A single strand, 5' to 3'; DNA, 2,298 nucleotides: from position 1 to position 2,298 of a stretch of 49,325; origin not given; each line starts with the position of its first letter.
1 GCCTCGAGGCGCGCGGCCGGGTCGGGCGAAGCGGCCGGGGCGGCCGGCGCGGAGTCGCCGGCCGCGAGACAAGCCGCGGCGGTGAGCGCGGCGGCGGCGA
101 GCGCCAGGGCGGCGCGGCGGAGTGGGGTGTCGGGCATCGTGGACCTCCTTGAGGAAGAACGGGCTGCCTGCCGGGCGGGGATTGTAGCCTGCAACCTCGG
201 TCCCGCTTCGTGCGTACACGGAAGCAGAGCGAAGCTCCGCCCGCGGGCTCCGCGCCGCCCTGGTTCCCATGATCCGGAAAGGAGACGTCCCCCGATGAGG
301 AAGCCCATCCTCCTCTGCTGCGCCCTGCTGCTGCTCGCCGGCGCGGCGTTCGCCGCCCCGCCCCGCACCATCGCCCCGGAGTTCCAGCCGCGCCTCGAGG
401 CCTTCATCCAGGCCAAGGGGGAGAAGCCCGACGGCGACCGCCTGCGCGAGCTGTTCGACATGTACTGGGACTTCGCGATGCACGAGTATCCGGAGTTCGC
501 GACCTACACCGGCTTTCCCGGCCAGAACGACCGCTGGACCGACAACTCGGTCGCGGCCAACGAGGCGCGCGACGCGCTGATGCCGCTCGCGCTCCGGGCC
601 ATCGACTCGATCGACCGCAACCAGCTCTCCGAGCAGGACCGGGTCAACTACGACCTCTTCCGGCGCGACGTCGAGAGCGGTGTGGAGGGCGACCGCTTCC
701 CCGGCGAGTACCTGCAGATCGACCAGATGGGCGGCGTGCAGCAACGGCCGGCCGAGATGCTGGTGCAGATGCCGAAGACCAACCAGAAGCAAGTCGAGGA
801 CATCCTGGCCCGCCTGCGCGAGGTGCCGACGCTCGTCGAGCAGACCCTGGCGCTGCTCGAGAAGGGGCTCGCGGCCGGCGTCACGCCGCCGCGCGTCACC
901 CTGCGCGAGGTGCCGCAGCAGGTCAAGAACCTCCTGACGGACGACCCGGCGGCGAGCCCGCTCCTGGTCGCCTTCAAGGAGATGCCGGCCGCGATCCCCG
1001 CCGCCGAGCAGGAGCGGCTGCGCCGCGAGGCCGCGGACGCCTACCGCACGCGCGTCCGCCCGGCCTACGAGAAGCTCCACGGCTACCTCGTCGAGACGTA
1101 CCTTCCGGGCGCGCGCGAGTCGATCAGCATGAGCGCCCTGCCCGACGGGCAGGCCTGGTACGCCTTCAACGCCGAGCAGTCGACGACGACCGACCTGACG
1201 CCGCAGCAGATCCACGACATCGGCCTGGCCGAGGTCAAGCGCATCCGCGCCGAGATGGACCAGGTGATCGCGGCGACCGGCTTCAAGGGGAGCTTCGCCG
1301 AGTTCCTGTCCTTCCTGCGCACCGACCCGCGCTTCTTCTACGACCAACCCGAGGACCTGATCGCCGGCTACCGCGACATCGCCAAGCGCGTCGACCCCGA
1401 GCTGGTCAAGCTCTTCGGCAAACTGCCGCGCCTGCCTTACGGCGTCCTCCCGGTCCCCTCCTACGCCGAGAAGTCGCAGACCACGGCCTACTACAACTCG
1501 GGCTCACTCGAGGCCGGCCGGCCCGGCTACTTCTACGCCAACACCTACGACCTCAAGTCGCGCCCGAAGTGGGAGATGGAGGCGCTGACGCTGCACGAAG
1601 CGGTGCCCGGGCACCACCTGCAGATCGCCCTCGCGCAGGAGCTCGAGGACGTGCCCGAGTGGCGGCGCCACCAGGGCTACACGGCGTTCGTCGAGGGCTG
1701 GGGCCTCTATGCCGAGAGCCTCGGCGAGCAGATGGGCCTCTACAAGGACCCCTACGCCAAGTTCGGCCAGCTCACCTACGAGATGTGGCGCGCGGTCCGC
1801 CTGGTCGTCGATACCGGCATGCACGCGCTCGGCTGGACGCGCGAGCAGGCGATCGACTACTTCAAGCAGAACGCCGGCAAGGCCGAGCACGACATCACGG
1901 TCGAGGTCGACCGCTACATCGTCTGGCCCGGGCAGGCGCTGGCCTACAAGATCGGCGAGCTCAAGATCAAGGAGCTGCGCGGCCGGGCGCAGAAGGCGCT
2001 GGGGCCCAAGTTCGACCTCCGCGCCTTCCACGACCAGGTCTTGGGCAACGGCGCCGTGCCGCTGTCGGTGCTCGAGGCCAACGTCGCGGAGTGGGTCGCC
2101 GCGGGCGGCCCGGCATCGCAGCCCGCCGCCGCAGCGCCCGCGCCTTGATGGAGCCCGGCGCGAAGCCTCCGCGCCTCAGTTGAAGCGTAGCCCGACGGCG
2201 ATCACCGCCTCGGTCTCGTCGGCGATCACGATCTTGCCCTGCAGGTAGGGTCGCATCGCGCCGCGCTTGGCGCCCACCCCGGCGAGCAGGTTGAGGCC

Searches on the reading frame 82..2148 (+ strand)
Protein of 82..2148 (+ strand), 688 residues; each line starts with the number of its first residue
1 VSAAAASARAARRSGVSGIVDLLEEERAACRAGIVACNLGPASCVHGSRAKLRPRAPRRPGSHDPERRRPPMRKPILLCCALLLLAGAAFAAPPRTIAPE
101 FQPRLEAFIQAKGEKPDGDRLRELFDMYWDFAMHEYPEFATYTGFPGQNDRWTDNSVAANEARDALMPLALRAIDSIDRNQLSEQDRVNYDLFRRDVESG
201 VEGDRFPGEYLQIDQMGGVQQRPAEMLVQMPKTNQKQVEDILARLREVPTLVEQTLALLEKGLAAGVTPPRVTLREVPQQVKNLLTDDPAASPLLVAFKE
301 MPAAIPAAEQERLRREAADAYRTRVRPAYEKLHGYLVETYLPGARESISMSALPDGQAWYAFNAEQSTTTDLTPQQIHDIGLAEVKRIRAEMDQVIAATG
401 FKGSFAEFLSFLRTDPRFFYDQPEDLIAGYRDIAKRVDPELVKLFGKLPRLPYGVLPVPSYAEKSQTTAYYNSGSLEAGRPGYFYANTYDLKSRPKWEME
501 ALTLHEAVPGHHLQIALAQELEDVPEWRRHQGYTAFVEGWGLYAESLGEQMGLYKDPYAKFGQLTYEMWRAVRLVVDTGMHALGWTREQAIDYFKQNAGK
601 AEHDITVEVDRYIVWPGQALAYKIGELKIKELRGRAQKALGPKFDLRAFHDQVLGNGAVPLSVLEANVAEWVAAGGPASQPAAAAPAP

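Call 54: search_protein_families(library=pfam, proteins=[window:82-2148:+], max_evalue=0.001)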
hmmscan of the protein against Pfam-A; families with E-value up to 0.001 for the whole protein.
window:82-2148:+ (688 aa): 1 family
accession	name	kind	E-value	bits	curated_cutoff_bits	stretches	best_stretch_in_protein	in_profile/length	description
PF05960.17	DUF885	-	1.5e-182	609.4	32.4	1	137-668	1-532/532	Bacterial protein of unknown function (DUF885)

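Call 89: list_cluster_members(proteins=[window:82-2148:+, window:2664-4523:-, window:40875-43124:+, window:14718-18170:+, window:7551-8558:-])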
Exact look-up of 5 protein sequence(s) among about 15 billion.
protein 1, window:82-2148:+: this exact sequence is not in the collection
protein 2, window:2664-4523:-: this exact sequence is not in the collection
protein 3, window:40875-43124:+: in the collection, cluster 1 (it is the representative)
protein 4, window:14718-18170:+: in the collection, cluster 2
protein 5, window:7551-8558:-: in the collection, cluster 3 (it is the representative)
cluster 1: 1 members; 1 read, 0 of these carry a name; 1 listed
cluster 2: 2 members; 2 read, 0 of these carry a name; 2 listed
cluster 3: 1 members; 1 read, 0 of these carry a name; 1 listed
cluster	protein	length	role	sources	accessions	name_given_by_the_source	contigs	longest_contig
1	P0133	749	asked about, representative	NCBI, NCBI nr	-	-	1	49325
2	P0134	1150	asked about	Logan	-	-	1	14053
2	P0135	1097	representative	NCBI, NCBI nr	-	-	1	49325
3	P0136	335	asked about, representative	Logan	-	-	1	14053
